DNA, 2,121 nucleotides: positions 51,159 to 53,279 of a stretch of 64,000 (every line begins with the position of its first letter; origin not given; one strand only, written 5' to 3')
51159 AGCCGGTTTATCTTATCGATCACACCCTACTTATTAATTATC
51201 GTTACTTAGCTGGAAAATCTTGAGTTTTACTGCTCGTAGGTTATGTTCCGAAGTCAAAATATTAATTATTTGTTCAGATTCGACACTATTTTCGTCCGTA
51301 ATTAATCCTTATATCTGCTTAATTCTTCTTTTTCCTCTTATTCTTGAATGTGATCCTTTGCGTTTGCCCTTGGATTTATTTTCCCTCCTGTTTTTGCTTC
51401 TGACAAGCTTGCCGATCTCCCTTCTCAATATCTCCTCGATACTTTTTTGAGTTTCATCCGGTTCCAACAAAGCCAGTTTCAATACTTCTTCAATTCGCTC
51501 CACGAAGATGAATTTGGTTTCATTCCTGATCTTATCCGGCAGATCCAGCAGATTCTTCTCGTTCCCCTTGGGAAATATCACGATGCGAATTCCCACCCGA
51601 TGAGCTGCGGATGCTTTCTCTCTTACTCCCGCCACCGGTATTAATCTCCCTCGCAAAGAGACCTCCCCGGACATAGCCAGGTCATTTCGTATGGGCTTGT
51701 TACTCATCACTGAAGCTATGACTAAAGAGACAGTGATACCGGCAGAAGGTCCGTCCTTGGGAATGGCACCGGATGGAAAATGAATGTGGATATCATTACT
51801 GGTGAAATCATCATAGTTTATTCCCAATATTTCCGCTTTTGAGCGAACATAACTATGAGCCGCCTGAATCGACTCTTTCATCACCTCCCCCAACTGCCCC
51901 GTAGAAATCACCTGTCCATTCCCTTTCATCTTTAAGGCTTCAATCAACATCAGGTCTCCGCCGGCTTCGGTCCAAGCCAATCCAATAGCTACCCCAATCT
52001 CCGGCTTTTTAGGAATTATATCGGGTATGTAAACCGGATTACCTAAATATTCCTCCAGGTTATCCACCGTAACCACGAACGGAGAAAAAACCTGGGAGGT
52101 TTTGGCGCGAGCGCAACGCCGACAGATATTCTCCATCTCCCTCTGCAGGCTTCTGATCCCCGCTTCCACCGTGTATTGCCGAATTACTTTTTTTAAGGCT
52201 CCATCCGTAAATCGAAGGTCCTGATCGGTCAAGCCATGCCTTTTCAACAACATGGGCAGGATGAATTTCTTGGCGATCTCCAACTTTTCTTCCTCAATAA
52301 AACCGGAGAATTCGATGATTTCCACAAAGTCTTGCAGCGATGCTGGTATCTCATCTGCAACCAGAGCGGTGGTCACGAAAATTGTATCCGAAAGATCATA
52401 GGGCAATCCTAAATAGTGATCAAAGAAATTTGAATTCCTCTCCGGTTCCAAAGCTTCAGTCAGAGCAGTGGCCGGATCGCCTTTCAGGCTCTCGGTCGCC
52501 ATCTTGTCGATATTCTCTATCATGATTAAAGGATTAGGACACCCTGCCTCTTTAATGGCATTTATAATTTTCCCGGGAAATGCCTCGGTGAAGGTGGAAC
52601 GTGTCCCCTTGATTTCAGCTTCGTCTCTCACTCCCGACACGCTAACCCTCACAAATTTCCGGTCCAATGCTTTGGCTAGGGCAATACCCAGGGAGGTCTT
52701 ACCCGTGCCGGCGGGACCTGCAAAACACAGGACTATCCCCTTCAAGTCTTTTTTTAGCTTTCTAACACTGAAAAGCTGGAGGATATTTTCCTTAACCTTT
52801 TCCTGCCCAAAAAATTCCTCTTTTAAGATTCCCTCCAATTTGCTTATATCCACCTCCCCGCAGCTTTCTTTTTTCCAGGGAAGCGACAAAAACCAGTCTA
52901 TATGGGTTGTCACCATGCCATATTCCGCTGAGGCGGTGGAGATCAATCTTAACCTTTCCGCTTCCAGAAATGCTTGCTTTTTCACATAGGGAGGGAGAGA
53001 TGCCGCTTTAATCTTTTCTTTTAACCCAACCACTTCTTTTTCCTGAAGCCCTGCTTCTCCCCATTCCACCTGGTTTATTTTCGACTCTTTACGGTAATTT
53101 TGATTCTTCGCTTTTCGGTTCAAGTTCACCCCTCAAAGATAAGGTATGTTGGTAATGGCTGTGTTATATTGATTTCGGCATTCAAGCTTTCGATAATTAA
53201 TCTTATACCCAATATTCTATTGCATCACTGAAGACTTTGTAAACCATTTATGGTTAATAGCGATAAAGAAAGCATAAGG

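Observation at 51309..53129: Lon-like protease with a dead-looking AAA+ motor but intact Ser-Lys dyad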

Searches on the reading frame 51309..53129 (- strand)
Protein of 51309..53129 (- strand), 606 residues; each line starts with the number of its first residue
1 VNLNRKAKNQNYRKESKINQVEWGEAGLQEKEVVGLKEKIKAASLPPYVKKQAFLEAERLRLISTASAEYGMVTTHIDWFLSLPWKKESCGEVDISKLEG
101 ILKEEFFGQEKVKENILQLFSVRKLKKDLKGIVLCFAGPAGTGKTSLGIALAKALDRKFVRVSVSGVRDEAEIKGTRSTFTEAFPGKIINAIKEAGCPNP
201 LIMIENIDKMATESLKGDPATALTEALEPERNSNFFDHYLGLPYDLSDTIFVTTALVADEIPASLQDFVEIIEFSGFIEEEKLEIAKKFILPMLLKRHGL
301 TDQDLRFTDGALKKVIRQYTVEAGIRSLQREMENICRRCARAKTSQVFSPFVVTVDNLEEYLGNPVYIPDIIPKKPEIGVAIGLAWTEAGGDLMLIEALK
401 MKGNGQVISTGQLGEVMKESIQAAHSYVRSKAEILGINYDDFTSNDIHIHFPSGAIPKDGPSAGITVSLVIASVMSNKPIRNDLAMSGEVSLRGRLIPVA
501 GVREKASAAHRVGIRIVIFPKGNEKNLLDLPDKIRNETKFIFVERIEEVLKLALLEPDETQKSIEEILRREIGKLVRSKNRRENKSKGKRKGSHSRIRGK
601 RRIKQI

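Call 3: search_protein_families(library=pfam, proteins=[window:51309-53129:-], max_evalue=0.01)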
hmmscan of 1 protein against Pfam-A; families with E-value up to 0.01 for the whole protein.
window:51309-53129:- (606 aa): 11 families
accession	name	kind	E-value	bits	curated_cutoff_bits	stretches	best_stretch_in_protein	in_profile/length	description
PF05362.19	Lon_C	-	1.4e-79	266.9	21.1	1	353-555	2-204/205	Lon protease (S16) C-terminal proteolytic domain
PF22667.2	Lon_lid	-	3.3e-17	62.3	27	1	296-343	1-48/57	Lon protease AAA+ ATPase lid domain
PF00004.35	AAA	-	2.9e-14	54.1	21.2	1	134-271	1-126/131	ATPase family associated with various cellular activities (AAA)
PF13541.12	ChlI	-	1.8e-08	34.7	27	1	419-523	24-121/121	Subunit ChlI of Mg-chelatase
PF13191.12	AAA_16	-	4e-05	24.6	32.6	1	106-314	2-104/167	AAA ATPase domain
PF06068.19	TIP49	-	4.5e-05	23.2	23.8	1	103-188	23-107/347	TIP49 P-loop domain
PF05496.18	RuvB_N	-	0.00027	21.2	27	1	104-172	7-74/159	Holliday junction DNA helicase RuvB P-loop domain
PF06309.17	Torsin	-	0.00053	20.6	27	1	91-158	8-80/127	Torsin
PF08298.17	AAA_PrkA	-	0.0013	18.3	25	1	104-160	58-114/358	PrkA AAA domain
PF03193.22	RsgA_GTPase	-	0.0045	17.3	30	0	118-163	93-138/174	RsgA GTPase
PF07728.20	AAA_5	-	0.0051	17.3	22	0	134-211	2-79/139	AAA domain (dynein-related subfamily)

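Call 4: search_protein_families(library=ncbifam, proteins=[window:51309-53129:-], max_evalue=0.01)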
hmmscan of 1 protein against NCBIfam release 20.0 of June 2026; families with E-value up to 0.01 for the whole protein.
window:51309-53129:- (606 aa): 21 families
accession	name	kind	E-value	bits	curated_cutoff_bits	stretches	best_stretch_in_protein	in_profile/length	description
TIGR00763.1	lon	equivalog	5.1e-189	630.5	608.05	1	13-554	234-795/795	endopeptidase La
NF008053.0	PRK10787.1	equivalog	2e-155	518.9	891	1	11-558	228-775/784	endopeptidase La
TIGR00764.1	lon_rel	equivalog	5.5e-31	107.8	516.6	1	371-565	412-604/608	ATP-dependent protease LonB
TIGR02903.1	spore_lon_C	equivalog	6.5e-27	94.3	678.8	1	345-553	410-614/615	Lon family ATP-dependent protease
TIGR02902.1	spore_lonB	equivalog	9.1e-26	90.6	723.3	1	372-553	342-530/531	ATP-dependent protease LonB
TIGR02653.1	Lon_rel_chp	hypoth_equivalog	2.8e-09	35.9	628.25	1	387-544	504-662/675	protease Lon-related BREX system protein BrxL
TIGR00416.1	sms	equivalog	3e-07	29.5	403.05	1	445-525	356-435/454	DNA repair protein RadA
TIGR00368.1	TIGR00368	hypoth_equivalog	1.8e-06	26.8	362.4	1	421-552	37-162/499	YifB family Mg chelatase-like AAA ATPase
NF003229.0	PRK04195.1-5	equivalog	4.2e-06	25.7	280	1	105-211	18-116/413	replication factor C large subunit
TIGR02639.1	ClpA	equivalog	1.2e-05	23.8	993.15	1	94-166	447-522/734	ATP-dependent Clp protease ATP-binding subunit ClpA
TIGR00635.1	ruvB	equivalog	5.2e-05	22.4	299.05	1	104-163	4-62/305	Holliday junction branch migration DNA helicase RuvB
NF000868.0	PRK00080.1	equivalog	0.00017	20.6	282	1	104-166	25-86/330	Holliday junction branch migration DNA helicase RuvB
TIGR02640.1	gas_vesic_GvpN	equivalog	0.00036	20.1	266.8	1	131-162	21-52/262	gas vesicle protein GvpN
NF008263.0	PRK11034.1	equivalog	0.00049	18.1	1350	1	84-168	437-525/758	ATP-dependent Clp protease ATP-binding subunit ClpA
NF003230.0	PRK04195.1-6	equivalog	0.0022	16.7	441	1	105-174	15-82/494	replication factor C large subunit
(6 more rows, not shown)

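Call 5: search_solved_structures(query=window:51309-53129:-, show_alignments=2)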
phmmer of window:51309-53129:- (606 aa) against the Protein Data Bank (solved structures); distinct sequences matched with E-value up to 0.001: 57.
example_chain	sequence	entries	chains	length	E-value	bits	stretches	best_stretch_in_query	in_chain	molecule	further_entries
3m6a_A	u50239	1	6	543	8.8e-153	512.9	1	31-556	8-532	ATP-dependent protease La 1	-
7p6u_A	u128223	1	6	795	1.3e-146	492.6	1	12-558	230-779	Lon protease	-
6u5z_A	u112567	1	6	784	7.9e-145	486.7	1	7-556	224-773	Lon protease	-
6on2_A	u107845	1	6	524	2.2e-142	478.6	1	36-557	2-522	ATP-dependent protease La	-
6v11_A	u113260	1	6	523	2.4e-142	478.5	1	36-557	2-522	Lon protease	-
7yph_A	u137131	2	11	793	1.3e-141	476.1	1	11-561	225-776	Lon protease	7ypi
8k3y_A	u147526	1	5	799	1.3e-141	476.1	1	11-561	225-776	Lon protease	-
7fd4_B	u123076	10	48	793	1.7e-141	475.7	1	12-561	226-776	Lon protease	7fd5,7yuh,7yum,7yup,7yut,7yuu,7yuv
6wqh_A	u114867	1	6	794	1.7e-141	475.7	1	12-561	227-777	Lon protease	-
7fid_B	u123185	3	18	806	1.7e-141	475.7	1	12-561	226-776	Lon protease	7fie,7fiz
7ypj_A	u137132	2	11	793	4.5e-141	474.3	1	12-561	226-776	Lon protease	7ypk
4ypl_A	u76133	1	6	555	2.3e-140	472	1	27-561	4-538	Lon protease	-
8k3y_F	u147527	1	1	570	3e-140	471.6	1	23-561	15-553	Lon protease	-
8ojl_A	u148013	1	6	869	6.2e-125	421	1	10-561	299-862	Lon protease homolog, mitochondrial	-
8om7_A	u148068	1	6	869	9.7e-125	420.4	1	25-561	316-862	Lon protease homolog, mitochondrial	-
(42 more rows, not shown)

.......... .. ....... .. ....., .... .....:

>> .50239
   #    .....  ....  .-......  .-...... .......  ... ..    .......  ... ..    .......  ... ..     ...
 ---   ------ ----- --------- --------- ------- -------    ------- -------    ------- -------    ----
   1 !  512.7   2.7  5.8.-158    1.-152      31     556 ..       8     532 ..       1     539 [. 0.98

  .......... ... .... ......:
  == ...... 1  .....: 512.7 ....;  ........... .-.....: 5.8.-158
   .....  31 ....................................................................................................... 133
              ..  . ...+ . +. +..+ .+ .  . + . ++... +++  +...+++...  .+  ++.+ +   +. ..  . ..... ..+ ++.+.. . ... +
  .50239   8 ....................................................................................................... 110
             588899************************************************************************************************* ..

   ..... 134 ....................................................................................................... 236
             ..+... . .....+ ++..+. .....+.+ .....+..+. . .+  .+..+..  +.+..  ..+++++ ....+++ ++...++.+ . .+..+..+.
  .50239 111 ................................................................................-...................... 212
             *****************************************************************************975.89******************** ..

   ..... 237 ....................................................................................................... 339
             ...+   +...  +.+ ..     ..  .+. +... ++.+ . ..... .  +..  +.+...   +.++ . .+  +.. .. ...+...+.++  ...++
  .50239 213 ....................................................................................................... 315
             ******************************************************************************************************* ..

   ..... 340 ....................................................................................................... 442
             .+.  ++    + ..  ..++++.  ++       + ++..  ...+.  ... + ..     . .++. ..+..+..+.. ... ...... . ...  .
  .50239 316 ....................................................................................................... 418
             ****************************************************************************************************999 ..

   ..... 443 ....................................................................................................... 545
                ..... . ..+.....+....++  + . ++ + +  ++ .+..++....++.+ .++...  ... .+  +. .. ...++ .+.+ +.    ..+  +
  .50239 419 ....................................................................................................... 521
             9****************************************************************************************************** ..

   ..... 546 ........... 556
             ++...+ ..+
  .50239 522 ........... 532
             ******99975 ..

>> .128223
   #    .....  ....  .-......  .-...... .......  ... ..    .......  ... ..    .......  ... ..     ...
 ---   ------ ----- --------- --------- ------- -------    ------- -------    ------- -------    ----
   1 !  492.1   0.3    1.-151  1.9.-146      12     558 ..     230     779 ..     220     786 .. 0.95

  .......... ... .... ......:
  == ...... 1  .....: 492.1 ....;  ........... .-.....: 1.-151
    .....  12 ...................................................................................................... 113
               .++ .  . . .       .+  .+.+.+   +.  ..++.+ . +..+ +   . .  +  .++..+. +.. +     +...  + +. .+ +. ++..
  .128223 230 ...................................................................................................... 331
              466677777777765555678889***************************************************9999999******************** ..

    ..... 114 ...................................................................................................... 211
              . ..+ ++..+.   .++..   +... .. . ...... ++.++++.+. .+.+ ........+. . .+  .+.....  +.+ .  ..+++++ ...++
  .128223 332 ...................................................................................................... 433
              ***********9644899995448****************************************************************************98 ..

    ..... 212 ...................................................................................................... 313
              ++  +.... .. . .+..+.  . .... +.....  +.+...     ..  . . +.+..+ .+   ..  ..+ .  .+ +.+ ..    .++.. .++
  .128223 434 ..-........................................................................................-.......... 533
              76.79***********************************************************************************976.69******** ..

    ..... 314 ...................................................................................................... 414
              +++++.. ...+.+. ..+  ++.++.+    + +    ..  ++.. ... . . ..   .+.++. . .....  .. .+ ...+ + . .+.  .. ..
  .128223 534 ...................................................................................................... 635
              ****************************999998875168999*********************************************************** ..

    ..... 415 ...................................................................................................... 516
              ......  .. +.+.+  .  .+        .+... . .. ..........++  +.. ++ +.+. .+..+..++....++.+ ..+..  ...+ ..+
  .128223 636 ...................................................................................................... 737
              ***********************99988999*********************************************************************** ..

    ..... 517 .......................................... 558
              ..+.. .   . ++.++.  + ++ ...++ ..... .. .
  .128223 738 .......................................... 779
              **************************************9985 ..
